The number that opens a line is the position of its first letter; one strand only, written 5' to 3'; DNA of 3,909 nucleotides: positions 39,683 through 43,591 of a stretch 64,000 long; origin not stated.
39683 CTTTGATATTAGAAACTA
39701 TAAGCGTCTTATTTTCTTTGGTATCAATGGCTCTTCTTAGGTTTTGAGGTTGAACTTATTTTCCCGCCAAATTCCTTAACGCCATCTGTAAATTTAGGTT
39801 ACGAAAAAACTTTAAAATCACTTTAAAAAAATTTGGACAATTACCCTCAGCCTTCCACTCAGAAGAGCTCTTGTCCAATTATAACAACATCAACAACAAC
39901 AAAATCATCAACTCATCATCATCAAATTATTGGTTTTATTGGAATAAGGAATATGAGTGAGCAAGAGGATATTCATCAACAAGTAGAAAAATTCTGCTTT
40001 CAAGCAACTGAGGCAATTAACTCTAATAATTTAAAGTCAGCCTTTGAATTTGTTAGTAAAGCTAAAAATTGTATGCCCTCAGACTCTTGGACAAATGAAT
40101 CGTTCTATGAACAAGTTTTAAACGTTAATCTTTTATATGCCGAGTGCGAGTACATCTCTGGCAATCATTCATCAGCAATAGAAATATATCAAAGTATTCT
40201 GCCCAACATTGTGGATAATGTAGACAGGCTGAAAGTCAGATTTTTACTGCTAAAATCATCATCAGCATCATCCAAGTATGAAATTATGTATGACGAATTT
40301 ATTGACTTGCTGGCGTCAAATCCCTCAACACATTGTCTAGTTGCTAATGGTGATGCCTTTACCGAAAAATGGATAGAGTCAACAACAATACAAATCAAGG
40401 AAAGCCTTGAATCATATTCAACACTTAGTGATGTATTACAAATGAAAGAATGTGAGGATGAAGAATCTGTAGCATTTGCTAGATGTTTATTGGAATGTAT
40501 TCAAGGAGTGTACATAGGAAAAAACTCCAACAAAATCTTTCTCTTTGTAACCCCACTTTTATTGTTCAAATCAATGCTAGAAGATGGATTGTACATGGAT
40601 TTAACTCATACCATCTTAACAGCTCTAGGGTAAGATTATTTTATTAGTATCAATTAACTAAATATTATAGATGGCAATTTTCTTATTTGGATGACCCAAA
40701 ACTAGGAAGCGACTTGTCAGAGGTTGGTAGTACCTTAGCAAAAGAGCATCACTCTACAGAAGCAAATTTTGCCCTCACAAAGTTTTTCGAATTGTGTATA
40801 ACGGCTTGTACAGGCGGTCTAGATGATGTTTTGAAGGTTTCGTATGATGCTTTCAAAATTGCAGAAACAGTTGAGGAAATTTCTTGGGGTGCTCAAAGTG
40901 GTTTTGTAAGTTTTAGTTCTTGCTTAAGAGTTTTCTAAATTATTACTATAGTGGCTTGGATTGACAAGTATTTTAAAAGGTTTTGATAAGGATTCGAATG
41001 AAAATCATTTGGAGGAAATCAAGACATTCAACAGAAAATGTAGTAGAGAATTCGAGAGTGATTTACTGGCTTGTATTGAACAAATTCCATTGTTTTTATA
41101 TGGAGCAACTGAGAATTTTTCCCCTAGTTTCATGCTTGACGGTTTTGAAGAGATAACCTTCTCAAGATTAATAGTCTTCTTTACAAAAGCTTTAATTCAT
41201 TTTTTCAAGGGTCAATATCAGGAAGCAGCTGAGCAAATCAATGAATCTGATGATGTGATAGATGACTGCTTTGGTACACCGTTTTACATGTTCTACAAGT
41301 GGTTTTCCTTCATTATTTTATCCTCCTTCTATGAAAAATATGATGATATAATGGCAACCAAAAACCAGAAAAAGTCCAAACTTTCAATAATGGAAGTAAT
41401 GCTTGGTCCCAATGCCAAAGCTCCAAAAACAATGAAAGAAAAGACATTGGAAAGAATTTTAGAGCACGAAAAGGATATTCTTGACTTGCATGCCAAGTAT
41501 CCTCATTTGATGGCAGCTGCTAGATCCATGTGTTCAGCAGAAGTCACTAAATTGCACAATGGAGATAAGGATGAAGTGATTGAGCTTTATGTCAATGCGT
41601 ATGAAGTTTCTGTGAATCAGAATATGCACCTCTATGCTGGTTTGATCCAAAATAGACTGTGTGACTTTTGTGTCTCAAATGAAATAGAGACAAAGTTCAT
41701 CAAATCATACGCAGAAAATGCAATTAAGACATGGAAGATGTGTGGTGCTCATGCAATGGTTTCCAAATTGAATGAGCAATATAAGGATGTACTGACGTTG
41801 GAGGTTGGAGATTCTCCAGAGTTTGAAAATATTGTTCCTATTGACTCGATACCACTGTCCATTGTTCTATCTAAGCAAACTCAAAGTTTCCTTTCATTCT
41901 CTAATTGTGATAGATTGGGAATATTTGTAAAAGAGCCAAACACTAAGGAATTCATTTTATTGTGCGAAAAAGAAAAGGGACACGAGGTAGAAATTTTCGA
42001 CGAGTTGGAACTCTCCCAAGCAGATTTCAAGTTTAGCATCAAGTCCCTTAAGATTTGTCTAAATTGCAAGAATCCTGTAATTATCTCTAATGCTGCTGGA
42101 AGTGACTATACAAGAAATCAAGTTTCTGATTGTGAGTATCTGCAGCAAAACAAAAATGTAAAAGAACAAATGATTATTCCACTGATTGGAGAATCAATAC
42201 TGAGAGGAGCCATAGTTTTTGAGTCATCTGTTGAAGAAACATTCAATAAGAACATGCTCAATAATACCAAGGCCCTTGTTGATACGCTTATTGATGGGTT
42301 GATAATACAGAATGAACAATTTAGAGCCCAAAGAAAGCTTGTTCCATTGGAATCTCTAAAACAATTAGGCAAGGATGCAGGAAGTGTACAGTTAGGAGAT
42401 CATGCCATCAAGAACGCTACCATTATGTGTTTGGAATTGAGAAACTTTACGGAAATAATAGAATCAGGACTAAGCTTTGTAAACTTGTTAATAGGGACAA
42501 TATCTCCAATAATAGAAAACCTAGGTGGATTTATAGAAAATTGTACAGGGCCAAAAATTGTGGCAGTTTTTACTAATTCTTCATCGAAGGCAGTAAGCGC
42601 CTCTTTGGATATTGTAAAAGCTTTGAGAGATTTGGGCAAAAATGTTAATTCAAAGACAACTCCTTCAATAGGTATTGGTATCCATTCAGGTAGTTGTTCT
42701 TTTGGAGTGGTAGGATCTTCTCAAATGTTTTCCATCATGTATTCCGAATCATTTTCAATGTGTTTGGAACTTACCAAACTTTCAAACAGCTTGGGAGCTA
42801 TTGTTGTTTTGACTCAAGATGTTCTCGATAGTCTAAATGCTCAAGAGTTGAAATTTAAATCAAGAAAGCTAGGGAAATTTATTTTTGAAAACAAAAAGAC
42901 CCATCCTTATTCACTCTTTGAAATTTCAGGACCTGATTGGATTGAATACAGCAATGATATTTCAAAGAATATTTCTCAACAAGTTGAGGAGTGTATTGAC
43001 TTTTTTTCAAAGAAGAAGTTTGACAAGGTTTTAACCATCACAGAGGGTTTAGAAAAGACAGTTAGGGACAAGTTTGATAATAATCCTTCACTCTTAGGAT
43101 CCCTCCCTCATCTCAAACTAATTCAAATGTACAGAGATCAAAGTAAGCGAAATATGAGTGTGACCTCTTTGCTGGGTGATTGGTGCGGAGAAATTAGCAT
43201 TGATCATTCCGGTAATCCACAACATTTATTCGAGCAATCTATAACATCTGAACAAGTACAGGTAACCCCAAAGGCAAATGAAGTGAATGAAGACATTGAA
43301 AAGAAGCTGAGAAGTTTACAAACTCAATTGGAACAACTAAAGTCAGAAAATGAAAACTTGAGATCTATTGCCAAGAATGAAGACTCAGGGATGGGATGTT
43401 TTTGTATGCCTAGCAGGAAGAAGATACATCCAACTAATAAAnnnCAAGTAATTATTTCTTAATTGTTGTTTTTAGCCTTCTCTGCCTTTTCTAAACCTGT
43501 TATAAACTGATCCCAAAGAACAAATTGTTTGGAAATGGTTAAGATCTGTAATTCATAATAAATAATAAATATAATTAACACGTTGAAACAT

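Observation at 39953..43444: TPR-GAF protein with a class III cyclase-homology domain lacking all catalytic residues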

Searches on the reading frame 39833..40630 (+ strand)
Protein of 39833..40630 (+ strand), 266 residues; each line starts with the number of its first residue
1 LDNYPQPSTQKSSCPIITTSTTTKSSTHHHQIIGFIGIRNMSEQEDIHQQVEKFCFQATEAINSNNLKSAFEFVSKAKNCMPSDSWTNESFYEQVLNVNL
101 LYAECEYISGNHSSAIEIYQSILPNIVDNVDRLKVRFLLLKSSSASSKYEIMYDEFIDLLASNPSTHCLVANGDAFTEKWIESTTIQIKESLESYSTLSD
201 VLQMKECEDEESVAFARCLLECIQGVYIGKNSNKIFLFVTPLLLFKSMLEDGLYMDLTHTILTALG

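Call 4: search_protein_families(library=pfam, proteins=[window:39833-40630:+], max_evalue=1)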
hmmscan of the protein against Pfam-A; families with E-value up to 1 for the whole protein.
window:39833-40630:+ (266 aa): 2 families
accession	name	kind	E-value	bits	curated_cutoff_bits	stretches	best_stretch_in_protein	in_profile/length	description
PF05692.17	Myco_haema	-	0.045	13.2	25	1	107-166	224-284/429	Mycoplasma haemagglutinin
PF03750.18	Csm2_III-A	-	0.13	13.5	24.8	1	45-141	5-99/115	Csm2 Type III-A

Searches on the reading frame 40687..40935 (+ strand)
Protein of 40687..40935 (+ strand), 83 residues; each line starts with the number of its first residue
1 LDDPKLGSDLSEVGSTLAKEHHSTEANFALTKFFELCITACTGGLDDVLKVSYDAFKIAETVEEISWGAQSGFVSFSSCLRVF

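Call 4: search_protein_families(library=pfam, proteins=[window:40687-40935:+], max_evalue=1)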
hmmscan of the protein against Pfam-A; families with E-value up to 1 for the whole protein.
window:40687-40935:+ (83 aa): 1 family
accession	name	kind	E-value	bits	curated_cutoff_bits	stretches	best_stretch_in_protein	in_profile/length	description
PF15207.11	TMEM240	-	0.11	12.6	27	1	17-75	83-142/189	TMEM240 family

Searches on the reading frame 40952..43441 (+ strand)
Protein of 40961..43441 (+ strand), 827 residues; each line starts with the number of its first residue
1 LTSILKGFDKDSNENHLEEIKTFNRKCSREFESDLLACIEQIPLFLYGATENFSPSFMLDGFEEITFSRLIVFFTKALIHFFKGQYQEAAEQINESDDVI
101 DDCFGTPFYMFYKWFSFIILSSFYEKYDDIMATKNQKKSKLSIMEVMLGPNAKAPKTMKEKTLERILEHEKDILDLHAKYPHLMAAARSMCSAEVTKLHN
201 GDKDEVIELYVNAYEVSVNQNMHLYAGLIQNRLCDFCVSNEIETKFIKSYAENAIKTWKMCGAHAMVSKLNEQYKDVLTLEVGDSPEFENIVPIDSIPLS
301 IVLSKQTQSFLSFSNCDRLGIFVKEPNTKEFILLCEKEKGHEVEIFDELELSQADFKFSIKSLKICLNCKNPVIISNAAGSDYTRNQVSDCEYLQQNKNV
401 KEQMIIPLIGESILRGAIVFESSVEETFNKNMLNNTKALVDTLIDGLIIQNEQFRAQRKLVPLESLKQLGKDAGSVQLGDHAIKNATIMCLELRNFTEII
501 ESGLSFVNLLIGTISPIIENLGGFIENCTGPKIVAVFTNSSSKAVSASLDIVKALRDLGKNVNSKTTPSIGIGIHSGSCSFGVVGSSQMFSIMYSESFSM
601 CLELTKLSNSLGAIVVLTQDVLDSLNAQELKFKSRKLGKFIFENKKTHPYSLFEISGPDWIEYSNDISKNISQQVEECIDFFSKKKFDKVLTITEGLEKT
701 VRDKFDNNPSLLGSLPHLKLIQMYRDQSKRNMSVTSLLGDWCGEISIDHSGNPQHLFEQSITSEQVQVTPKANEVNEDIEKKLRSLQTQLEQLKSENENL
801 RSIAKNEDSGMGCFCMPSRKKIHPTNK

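Call 4: search_protein_families(library=pfam, proteins=[window:40961-43441:+], max_evalue=1)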
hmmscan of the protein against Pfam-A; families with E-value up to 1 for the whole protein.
window:40961-43441:+ (827 aa): 5 families
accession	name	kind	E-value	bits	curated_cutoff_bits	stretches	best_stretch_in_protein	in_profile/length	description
PF00211.25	Guanylate_cyc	-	0.00012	22.2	21.9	1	540-641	68-169/183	Adenylate and Guanylate cyclase catalytic domain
PF16559.10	GIT_CC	-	0.023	14.8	28.7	1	774-801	37-64/66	GIT coiled-coil Rho guanine nucleotide exchange factor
PF05377.16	FlaC_arch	-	0.069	14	27.8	1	777-802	3-28/55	Flagella accessory protein C (FlaC)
PF05873.17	Mt_ATP-synt_D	-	0.53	10.5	27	0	765-815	85-135/154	ATP synthase D chain, mitochondrial (ATP5H)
PF01166.23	TSC22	-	0.63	10.7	30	0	777-807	17-47/57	TSC-22/dip/bun family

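Call 40: predict_structure(alignment_id=A5)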
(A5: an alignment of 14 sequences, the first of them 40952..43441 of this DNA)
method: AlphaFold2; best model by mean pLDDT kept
length: 830 residues; sequences in the alignment: 14
mean_pLDDT: 74.2   pTM: 0.42
mean pLDDT of the five models: 74.2, 73.9, 73.0, 72.1, 71.7
residues with pLDDT >= 90: 121; 70-90: 461; 50-70: 150; < 50: 98
segments of 3 or more residues with pLDDT < 50: 140-144, 284-301, 383-390, 452-463, 588-593, 762-779, 808-830
pLDDT, mean of each block of 10 residues (from residue 1): 76 81 85 77 84 66 58 85 89 89 78 89 92 67 50 56 87 92 85 93 85 88 85 92 81 86 84 86 45 32 65 83 84 84 82 79 83 79 49 66 85 78 86 80 65 44 53 60 73 82 58 74 78 76 87 86 60 87 61 57 88 88 88 85 74 89 77 87 89 90 75 59 88 73 75 74 37 39 69 76 55 29 29
secondary structure, 60 per line:
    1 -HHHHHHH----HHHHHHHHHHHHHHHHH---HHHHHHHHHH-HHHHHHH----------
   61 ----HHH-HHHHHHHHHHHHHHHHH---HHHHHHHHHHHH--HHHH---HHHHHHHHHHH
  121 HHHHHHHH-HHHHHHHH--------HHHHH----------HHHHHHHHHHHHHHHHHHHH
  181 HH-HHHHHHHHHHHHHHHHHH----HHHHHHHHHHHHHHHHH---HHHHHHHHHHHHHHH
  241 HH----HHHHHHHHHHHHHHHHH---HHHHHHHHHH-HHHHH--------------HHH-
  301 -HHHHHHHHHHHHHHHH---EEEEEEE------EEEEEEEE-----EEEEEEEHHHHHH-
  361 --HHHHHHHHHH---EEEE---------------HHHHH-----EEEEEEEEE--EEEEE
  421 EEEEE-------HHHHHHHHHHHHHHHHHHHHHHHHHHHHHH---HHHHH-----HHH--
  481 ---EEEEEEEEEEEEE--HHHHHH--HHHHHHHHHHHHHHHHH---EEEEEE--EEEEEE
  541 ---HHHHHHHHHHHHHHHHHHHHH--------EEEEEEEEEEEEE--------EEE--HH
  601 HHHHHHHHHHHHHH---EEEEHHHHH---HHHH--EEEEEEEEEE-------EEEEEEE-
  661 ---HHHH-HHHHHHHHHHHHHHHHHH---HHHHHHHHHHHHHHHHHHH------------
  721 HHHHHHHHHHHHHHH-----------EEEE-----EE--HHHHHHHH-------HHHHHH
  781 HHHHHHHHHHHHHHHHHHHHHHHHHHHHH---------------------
elements in order (helices of 4 or more, strands of 3 or more residues): H2-8 H13-29 H33-42 H44-50 H69-85 H89-100 H103-106 H110-128 H130-137 H146-150 H161-182 H184-201 H206-222 H226-242 H247-263 H267-276 H278-282 H302-317 E321-327 E334-341 E347-353 H354-359 H363-372 E376-379 H395-399 E405-413 E416-425 H433-462 H466-470 E484-496 H499-504 H507-523 E527-532 E535-540 H544-564 E573-585 E594-596 H599-614 E618-621 H622-626 H630-633 E636-645 E653-659 H664-667 H669-686 H690-708 H721-735 E747-750 H760-767 H775-809

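Call 43: fold_search(model_id=the predicted structure, library=pdb)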
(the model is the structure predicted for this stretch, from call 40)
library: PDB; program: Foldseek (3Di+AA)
matches with E <= 10: 1290; with E <= 0.001: 174
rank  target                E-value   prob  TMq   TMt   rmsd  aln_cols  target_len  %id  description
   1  6fht_A                8.9e-10  1.00  0.18  0.21  26.7       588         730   10  Crystal structure of an artificial phytochrome regulated adenylate/guanylate cyclase in its dark adapted Pr form (released 2018-04-18)
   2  6fht_B                1.8e-09  1.00  0.21  0.23  17.9       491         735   12  Crystal structure of an artificial phytochrome regulated adenylate/guanylate cyclase in its dark adapted Pr form (released 2018-04-18)
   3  4yus                  1.3e-08  1.00  0.21  0.48  11.1       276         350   17  Crystal structure of photoactivated adenylyl cyclase of a cyanobacteriaOscillatoria acuminata in hexagonal form (released 2016-06-01)
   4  4yut_A                2.0e-08  1.00  0.22  0.48  16.2       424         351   13  Crystal structure of photoactivated adenylyl cyclase of a cyanobacteriaOscillatoria acuminata in orthorhombic form (released 2016-06-01)
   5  8qfi                  2.3e-08  1.00  0.22  0.51  16.1       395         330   13  Room temperature crystal structure of the Photoactivated Adenylate Cyclase OaPAC after blue light excitation at 1.8 us d (released 2023-11-01)
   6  8qfg                  2.7e-08  1.00  0.22  0.53  14.8       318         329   15  Cryogenic crystal structure of the Photoactivated Adenylate Cyclase OaPAC after 5 seconds of blue light illumination (released 2023-11-01)
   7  5mbj_B                4.9e-08  1.00  0.22  0.50  18.1       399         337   16  Structure of a bacterial light-regulated adenylyl cyclase (released 2017-04-05)
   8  5mbh                  4.9e-08  1.00  0.21  0.49  17.4       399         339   15  Structure of a bacterial light-regulated adenylyl cyclase (released 2017-04-05)
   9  5nby                  6.1e-08  1.00  0.21  0.49  17.3       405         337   16  Structure of a bacterial light-regulated adenylyl cylcase (released 2017-04-05)
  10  5mbk                  6.7e-08  1.00  0.22  0.50  17.8       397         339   16  Structure of a bacterial light-regulated adenylyl cylcase (released 2017-04-05)
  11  8hbf_B                6.7e-08  1.00  0.20  0.27  30.2       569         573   11  Structure of human soluble guanylate cyclase in the NO+Rio state at 3.1 angstrom (released 2023-04-19)
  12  5mbd_B                7.6e-08  1.00  0.21  0.48  17.4       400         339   14  Structure of a bacterial light-regulated adenylyl cylcase (released 2017-04-05)
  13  5mbb_B                8.0e-08  1.00  0.22  0.50  18.1       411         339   16  Structure of a bacterial light-regulated adenylyl cylcase (released 2017-04-05)
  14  8hbe_B                8.0e-08  1.00  0.20  0.28  20.8       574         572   11  Structure of human soluble guanylate cyclase in the inactive state at 3.1 angstrom (released 2023-04-19)
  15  9f1z                  9.5e-08  1.00  0.21  0.48  16.4       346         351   16  Crystal structure of adenylyate cyclase variant Y6W (released 2025-02-26)
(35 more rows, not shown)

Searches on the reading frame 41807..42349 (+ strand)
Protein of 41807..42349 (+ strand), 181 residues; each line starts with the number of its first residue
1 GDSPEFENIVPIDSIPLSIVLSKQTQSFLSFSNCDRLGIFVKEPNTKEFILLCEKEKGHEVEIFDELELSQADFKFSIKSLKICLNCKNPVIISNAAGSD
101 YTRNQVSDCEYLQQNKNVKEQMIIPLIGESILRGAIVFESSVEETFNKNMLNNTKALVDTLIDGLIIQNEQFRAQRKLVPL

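Call 52: predict_structure(alignment_id=A7)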
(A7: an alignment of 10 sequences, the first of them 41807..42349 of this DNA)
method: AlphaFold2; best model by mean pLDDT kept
length: 181 residues; sequences in the alignment: 10
mean_pLDDT: 83.0   pTM: 0.81
mean pLDDT of the five models: 83.0, 80.9, 79.7, 79.7, 77.1
residues with pLDDT >= 90: 90; 70-90: 66; 50-70: 8; < 50: 17
segments of 3 or more residues with pLDDT < 50: 1-14, 179-181
pLDDT, mean of each block of 10 residues (from residue 1): 32 55 85 93 84 92 83 91 94 94 91 94 91 93 94 92 79 64 41
secondary structure, 60 per line:
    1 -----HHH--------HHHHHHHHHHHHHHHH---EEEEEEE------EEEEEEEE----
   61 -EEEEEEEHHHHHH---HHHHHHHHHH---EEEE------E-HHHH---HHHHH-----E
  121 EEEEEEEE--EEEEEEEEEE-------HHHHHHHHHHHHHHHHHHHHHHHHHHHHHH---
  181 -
elements in order: H17-32 E36-42 E49-56 E62-68 H69-74 H78-87 E91-94 H103-106 H110-114 E120-128 E131-140 H148-177

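Call 57: fold_search(model_id=the predicted structure, library=pdb)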
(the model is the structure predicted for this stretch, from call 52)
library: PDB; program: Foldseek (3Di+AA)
matches with E <= 10: 1294; with E <= 0.001: 326
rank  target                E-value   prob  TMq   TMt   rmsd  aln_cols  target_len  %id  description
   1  2zmf_A                3.4e-06  1.00  0.56  0.57   6.4       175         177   16  Crystal structure of the C-terminal GAF domain of human phosphodiesterase 10A (released 2008-04-29)
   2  6pu2_A                3.4e-06  1.00  0.58  0.24  10.6       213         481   12  Dark, Mutant H275T , 100K, PCM Myxobacterial Phytochrome, P2 (released 2019-10-09)
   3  6oza_A                4.0e-06  1.00  0.60  0.60   5.1       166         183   19  Crystal structure of the phycocyanobilin-bound GAF domain from a cyanobacterial phytochrome (released 2020-05-20)
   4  6ptx_A                4.0e-06  1.00  0.62  0.26   6.7       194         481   13  Dark, 100K, PCM Myxobacterial Phytochrome, P2, Wild Type, (released 2019-10-09)
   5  3o5y_B                4.8e-06  1.00  0.54  0.64   6.0       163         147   15  The Crystal Structure of the GAF domain of a two-component sensor histidine kinase from Bacillus halodurans to 2.45A (released 2010-08-11)
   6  4e04_B                5.1e-06  1.00  0.52  0.33  13.5       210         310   14  RpBphP2 chromophore-binding domain crystallized by homologue-directed mutagenesis. (released 2012-07-25)
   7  6ozb_B                5.4e-06  1.00  0.62  0.61   5.2       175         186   19  Crystal structure of the phycoerythrobilin-bound GAF domain from a cyanobacterial phytochrome (released 2020-05-20)
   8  5hsq                  5.8e-06  1.00  0.54  0.23   8.1       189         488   15  The surface engineered photosensory module (PAS-GAF-PHY) of the bacterial phytochrome Agp1 (AtBphP1) in the Pr form, chr (released 2016-08-03)
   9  5w10_A                6.1e-06  1.00  0.54  0.56   6.4       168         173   15  Lcd1 GAF domain in complex with cAMP ligand (released 2017-06-28)
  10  4fof                  7.3e-06  1.00  0.62  0.66   6.0       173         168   10  Crystal Structure of the blue-light absorbing form of the Thermosynechococcus elongatus PixJ GAF-domain (released 2013-01-16)
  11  5w10_B                7.8e-06  1.00  0.54  0.57   6.4       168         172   15  Lcd1 GAF domain in complex with cAMP ligand (released 2017-06-28)
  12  6ob8_A                8.7e-06  1.00  0.58  0.37   5.0       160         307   14  Crystal structure of a dual sensor histidine kinase in green light illuminated state (released 2019-09-18)
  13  6sax_A                8.7e-06  1.00  0.51  0.32  12.2       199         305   10  Chromophore binding domain of bacteriophytochrome linked diguanylyl cyclase from Idiomarina species A28L (Pr-state mon (released 2019-12-11)
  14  6ob8_B                9.3e-06  1.00  0.59  0.37   5.1       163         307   15  Crystal structure of a dual sensor histidine kinase in green light illuminated state (released 2019-09-18)
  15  6oap_A                9.8e-06  1.00  0.55  0.35   6.7       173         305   14  Crystal structure of a dual sensor histidine kinase in the green-light absorbing Pg state (released 2019-09-18)
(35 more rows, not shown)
